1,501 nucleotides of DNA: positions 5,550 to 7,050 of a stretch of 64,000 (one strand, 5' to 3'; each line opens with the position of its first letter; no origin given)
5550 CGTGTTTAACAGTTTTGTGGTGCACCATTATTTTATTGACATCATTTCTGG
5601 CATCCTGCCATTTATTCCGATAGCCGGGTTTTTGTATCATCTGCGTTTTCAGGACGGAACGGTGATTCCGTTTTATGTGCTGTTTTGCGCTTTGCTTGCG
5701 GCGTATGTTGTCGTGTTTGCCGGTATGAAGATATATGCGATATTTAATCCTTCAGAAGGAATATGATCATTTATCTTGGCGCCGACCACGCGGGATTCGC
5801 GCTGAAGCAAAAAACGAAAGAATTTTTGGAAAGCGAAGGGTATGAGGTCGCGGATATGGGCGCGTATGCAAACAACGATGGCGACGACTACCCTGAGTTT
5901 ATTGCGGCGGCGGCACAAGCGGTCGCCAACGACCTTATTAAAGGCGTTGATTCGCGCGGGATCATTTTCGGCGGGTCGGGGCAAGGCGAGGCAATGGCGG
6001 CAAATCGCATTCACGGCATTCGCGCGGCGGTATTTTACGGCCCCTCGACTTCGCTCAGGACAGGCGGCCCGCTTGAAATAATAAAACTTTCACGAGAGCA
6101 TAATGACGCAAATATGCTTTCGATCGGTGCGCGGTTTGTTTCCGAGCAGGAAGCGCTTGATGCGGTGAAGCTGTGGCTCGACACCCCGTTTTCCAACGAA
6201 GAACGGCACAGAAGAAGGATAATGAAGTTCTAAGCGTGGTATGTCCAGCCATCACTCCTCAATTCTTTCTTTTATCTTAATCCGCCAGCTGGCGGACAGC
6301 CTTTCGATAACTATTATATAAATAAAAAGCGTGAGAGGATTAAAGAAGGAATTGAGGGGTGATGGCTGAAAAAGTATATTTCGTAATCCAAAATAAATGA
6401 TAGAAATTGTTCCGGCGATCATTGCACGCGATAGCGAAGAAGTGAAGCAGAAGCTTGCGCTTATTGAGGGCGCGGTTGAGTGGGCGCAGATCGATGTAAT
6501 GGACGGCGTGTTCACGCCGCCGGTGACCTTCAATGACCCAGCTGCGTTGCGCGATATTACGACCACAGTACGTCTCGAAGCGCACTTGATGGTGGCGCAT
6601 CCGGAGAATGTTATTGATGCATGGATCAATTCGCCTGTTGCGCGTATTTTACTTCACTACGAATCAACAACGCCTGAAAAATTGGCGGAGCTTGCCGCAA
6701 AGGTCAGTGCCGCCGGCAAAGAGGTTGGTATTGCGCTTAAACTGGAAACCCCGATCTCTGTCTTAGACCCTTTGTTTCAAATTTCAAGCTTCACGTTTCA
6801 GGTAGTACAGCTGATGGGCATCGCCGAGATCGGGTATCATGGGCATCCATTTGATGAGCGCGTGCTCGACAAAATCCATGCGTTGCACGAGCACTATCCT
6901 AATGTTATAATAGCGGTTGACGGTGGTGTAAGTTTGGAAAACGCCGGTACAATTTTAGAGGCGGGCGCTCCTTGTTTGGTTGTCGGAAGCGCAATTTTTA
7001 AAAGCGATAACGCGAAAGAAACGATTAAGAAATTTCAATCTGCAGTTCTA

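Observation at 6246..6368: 123-bp element with 20-bp terminal inverted repeats and an internal perfect palindrome between rpiB and rpe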

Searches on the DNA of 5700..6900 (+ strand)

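Call 4: search_rna_families(source=window, start=5700, end=6900, threshold=evalue, max_evalue=10, show_alignments=3)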
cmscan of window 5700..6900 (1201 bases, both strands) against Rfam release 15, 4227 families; matches with E-value up to 10: 9.
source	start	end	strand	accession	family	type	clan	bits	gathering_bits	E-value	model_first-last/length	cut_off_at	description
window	6246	6368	+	RF00884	MIR815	Gene; miRNA;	-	28.5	63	0.0041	1-81/81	no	MIR815 microRNA precursor family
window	6232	6387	+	RF04174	MIR4208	Gene; miRNA;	-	27.8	140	0.088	1-191/191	no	MIR4208 microRNA precursor family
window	6244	6370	-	RF04174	MIR4208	Gene; miRNA;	-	22.9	140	0.95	31-159/191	no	MIR4208 microRNA precursor family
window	6246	6368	-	RF00884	MIR815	Gene; miRNA;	-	21.6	63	0.27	1-81/81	no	MIR815 microRNA precursor family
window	6252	6362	+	RF03933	MIR6445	Gene; miRNA;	-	21.3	100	0.26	1-117/117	no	MIR6445 microRNA precursor family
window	6236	6379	-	RF01043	MIR1023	Gene; miRNA;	-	20.7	90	0.11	1-165/165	no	MIR1023 microRNA precursor family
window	6128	6194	-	RF01097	RF_site8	Cis-reg; frameshift_element;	-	15.9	43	7.7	1-52/52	no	Gag/pro ribosomal frameshift site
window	6254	6360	-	RF04204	mir-3473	Gene; miRNA;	-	15.8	71.8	5.2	1-78/78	no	mir-3473 microRNA precursor family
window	6254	6354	+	RF00736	mir-320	Gene; miRNA;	-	13.9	55.5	7.6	1-76/76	no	mir-320 microRNA precursor family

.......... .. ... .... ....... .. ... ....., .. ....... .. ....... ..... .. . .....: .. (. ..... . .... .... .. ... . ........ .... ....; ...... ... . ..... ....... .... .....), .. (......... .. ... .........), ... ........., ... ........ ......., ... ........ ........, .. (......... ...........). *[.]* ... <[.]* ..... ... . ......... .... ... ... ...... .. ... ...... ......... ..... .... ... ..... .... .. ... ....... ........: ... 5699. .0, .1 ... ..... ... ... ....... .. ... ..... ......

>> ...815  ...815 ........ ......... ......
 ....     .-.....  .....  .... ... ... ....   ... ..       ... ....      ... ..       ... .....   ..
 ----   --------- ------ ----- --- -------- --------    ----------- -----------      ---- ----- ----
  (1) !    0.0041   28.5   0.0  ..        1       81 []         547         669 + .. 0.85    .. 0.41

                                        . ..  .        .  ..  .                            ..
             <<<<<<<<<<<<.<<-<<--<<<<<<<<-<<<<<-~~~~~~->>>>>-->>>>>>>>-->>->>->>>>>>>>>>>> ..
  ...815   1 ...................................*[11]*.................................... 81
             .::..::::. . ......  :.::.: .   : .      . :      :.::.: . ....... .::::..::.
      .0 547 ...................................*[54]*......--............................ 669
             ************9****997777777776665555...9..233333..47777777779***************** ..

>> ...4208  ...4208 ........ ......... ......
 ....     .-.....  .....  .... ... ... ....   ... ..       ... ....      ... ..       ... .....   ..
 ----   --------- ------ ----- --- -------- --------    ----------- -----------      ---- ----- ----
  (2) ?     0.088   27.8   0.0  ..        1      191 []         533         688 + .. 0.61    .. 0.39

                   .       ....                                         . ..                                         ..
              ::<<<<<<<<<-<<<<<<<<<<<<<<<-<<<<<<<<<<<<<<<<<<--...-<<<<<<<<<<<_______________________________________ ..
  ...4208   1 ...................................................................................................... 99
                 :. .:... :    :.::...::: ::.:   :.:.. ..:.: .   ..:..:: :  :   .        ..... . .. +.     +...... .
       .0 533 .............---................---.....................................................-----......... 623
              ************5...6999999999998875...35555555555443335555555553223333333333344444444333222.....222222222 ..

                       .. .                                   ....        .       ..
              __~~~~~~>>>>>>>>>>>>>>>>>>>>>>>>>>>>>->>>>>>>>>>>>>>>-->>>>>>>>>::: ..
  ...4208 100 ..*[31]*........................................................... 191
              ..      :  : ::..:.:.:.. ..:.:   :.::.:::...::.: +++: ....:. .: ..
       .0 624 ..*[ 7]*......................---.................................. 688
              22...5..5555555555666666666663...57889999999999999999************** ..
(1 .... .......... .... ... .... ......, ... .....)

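Call 77: search_dna_similar(query=window:6234-6396:+, collection=plasmids, mode=distant, max_evalue=0.01, max_rows=5)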
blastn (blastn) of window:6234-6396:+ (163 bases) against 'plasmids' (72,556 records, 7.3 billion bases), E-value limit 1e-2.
No match.

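Call 78: search_dna_similar(query=window:6234-6396:+, collection=phages, mode=distant, max_evalue=0.01, max_rows=5)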
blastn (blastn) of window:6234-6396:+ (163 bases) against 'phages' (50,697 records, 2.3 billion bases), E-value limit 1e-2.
No match.

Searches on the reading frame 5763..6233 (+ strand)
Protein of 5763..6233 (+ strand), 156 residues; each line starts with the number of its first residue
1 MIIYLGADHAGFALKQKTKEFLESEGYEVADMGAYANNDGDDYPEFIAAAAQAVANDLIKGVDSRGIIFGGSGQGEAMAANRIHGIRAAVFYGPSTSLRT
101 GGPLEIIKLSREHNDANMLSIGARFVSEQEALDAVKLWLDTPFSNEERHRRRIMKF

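Call 11: find_encoding_contigs(protein=window:5763-6233:+, flank=3000, max_places=10)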
Protein window:5763-6233:+ (156 aa): 12 contigs read that carry it; 9 places shown.
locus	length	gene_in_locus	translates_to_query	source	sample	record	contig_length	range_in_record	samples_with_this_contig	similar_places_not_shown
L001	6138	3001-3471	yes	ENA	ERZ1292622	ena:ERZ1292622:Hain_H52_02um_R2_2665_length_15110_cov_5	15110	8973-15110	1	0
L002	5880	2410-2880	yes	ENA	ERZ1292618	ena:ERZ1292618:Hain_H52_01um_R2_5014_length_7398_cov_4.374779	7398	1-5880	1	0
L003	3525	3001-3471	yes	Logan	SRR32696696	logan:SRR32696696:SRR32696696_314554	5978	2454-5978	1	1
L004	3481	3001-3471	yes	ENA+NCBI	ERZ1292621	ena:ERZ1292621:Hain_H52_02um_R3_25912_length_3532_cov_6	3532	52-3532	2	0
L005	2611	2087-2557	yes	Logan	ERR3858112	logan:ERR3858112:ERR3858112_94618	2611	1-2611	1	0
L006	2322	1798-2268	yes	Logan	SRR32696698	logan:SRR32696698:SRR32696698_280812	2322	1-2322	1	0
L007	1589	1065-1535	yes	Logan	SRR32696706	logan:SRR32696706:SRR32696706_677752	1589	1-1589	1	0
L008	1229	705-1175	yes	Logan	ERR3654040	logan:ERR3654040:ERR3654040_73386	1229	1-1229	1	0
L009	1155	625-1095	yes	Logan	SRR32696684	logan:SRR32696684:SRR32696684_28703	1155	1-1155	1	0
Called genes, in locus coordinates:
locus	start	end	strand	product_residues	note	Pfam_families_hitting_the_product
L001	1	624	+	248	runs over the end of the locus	PF13462:Thioredoxin_4, PF13098:Thioredoxin_2 (faint), PF01323:DSBA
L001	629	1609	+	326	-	PF01134:GIDA (weak), PF07992:Pyr_redox_2, PF12831:FAD_oxidored (weak), PF13738:Pyr_redox_3, PF00070:Pyr_redox (weak)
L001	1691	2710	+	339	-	PF00044:Gp_dh_N, PF02800:Gp_dh_C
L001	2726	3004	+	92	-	-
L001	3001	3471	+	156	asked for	PF02502:LacAB_rpiB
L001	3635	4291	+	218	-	PF00834:Ribul_P_3_epim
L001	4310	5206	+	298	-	PF13292:DXP_synthase_N, PF00456:Transketolase_N, PF00676:E1_dh (weak)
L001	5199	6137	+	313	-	?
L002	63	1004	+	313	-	PF01134:GIDA (weak), PF07992:Pyr_redox_2, PF12831:FAD_oxidored (weak), PF13738:Pyr_redox_3, PF00070:Pyr_redox (weak)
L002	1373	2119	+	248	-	PF02800:Gp_dh_C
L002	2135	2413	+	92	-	-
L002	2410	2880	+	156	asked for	PF02502:LacAB_rpiB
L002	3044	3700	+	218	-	PF00834:Ribul_P_3_epim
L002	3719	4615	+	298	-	PF13292:DXP_synthase_N, PF00456:Transketolase_N, PF00676:E1_dh (weak)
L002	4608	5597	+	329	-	PF02779:Transket_pyr, PF02780:Transketolase_C, PF22613:Transketolase_C_1 (weak)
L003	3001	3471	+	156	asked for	PF02502:LacAB_rpiB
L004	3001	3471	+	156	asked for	PF02502:LacAB_rpiB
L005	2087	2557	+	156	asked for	PF02502:LacAB_rpiB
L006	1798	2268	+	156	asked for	PF02502:LacAB_rpiB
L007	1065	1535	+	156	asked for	PF02502:LacAB_rpiB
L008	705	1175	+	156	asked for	PF02502:LacAB_rpiB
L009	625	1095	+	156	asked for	PF02502:LacAB_rpiB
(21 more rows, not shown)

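Call 44: find_homologous_proteins(query=window:5763-6233:+, max_evalue=1e-50)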
Query window:5763-6233:+ (156 aa): 64 proteins with E <= 1e-50 among 8000 candidates.
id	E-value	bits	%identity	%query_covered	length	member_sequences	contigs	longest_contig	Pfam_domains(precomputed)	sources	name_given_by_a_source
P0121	4.0e-97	340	100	100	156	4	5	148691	PF02502.24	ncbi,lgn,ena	ncbi:MAG: RpiB/LacA/LacB family sugar-phosphate isomerase [Patescibacteria group bacterium]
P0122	1.6e-88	312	90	100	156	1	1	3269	PF02502.24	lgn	-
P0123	4.7e-88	310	89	100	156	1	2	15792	PF02502.24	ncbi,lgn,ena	ncbi:MAG: RpiB/LacA/LacB family sugar-phosphate isomerase [Patescibacteria group bacterium]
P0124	1.6e-87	309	88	100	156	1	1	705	PF02502.24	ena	-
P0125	4.0e-87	307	89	100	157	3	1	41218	PF02502.24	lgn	-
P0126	6.5e-85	300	89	100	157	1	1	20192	PF02502.24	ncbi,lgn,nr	ncbi:RpiB/LacA/LacB family sugar-phosphate isomerase [Candidatus Azambacteria bacterium]|nr:RpiB/Lac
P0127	1.5e-83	296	87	100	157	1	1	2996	PF02502.24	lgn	-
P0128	1.6e-81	289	85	100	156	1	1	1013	PF02502.24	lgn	-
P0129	1.1e-79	283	87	100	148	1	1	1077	PF02502.24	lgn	-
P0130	6.1e-79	281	86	100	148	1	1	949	PF02502.24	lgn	-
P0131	3.7e-77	275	83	100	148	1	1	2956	PF02502.24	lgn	-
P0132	1.4e-74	267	81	100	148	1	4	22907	PF02502.24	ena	-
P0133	1.6e-74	266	81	100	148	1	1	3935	PF02502.24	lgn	-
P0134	2.8e-74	266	81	100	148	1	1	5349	PF02502.24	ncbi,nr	ncbi:MAG: RpiB/LacA/LacB family sugar-phosphate isomerase [Candidatus Azambacteria bacterium]|nr:Rpi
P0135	6.8e-74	264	74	100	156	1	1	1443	PF02502.24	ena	-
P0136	3.2e-72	259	78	100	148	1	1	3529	PF02502.24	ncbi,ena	-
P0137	7.4e-72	258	79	100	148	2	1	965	PF02502.24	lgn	-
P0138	5.1e-70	252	74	100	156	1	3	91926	PF02502.24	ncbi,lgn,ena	-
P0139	3.4e-67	243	74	100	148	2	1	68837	PF02502.24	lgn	-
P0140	2.0e-66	240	74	100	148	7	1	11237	PF02502.24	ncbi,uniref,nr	ncbi:ribose-5-phosphate isomerase [Candidatus Azambacteria bacterium RBG_16_47_10]|uniref:Ribose-5-p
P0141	2.1e-66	240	72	100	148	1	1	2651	PF02502.24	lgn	-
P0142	8.1e-66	238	73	100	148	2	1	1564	PF02502.24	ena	-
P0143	1.1e-65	238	72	100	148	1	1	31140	PF02502.24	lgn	-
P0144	1.6e-65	237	72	100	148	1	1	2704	PF02502.24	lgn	-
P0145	4.2e-65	236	73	100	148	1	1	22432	PF02502.24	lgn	-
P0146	2.3e-64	233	71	100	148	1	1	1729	PF02502.24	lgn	-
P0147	5.2e-63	229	69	100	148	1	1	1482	PF02502.24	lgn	-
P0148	1.3e-62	228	71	100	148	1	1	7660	PF02502.24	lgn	-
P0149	3.7e-62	226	69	100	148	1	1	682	PF02502.24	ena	-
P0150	1.2e-61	225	69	100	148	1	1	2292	PF02502.24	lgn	-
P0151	5.8e-61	222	68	100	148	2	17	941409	PF02502.24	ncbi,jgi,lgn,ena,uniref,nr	ncbi:ribose-5-phosphate isomerase [Candidatus Azambacteria bacterium RIFCSPHIGHO2_02_FULL_52_12]|uni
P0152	7.1e-61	222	67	100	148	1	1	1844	PF02502.24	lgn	-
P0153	1.2e-60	221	67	100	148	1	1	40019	PF02502.24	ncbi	-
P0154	1.4e-60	221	69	100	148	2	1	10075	PF02502.24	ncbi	-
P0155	2.8e-60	220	67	100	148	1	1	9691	PF02502.24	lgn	-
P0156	5.0e-60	219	67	100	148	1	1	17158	PF02502.24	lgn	-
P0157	5.4e-60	219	65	99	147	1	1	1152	PF02502.24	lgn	-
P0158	1.5e-59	218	67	100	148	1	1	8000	PF02502.24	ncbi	-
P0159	6.9e-59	216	66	99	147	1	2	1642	PF02502.24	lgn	-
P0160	4.4e-58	213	66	100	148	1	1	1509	PF02502.24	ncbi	-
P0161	4.8e-58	213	67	100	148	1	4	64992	PF02502.24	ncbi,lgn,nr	ncbi:RpiB/LacA/LacB family sugar-phosphate isomerase [Candidatus Azambacteria bacterium]|nr:RpiB/Lac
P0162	3.7e-57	210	63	99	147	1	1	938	PF02502.24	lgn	-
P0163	8.0e-57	209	65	99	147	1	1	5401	PF02502.24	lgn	-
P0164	3.5e-56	207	80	80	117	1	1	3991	PF02502.24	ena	-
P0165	1.8e-55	205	65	100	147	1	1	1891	PF02502.24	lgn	-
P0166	2.2e-55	204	64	99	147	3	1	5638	PF02502.24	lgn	-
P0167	2.6e-55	204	63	100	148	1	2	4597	PF02502.24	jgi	-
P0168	6.8e-55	203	64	100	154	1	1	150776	PF02502.24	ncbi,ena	-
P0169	1.0e-54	202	63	100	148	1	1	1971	PF02502.24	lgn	-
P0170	1.9e-54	201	65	100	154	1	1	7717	PF02502.24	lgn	-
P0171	3.3e-54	200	62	100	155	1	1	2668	PF02502.24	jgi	jgi:ribose 5-phosphate isomerase B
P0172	8.1e-54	199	64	100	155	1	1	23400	PF02502.24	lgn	-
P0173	2.1e-53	198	63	100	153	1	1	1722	PF02502.24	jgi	-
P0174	3.0e-53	197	63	100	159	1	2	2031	PF02502.24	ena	-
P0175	1.8e-52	195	64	100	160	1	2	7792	PF02502.24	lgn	-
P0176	2.1e-52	195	63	100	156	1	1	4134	PF02502.24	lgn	-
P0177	4.3e-52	194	68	88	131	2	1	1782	PF02502.24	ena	-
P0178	6.1e-52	193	59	100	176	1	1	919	PF02502.24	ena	-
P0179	1.1e-51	192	60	100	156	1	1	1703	PF02502.24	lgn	-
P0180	4.9e-51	190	63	99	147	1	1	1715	PF02502.24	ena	-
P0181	7.3e-51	190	62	97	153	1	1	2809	PF02502.24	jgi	jgi:ribose 5-phosphate isomerase B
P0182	7.3e-51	190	62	100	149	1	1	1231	PF02502.24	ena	-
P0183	8.2e-51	189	62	100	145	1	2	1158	PF02502.24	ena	-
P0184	8.5e-51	189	61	100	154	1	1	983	PF02502.24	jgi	-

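Call 45: find_encoding_contigs(protein=P0122, flank=3000, max_places=3)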
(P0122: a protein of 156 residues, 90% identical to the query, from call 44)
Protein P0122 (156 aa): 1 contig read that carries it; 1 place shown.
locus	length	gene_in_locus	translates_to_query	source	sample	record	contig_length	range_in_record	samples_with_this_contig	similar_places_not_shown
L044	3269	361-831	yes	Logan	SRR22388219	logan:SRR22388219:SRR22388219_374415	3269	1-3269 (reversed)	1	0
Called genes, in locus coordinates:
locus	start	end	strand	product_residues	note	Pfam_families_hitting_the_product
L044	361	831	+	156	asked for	PF02502:LacAB_rpiB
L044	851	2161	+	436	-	PF01555:N6_N4_Mtase, PF00565:SNase (weak)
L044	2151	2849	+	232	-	PF09568:RE_MjaI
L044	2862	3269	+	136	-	?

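Call 47: find_encoding_contigs(protein=P0128, flank=3000, max_places=3)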
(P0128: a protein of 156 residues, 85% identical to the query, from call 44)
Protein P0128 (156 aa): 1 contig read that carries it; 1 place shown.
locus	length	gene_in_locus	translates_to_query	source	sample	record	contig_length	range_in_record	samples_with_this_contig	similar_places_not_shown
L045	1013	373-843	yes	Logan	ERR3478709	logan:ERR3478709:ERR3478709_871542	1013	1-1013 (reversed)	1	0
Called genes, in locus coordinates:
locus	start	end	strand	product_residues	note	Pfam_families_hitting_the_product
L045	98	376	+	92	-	-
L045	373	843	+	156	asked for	PF02502:LacAB_rpiB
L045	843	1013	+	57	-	?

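Call 48: find_encoding_contigs(protein=P0124, flank=3000, max_places=3)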
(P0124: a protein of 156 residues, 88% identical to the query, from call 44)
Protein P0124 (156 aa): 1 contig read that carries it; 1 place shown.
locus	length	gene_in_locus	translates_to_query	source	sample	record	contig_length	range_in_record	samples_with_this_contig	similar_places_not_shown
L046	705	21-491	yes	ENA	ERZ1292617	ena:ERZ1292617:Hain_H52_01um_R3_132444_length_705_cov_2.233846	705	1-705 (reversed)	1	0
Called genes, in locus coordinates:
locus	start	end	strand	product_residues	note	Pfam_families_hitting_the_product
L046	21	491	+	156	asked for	PF02502:LacAB_rpiB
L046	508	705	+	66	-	?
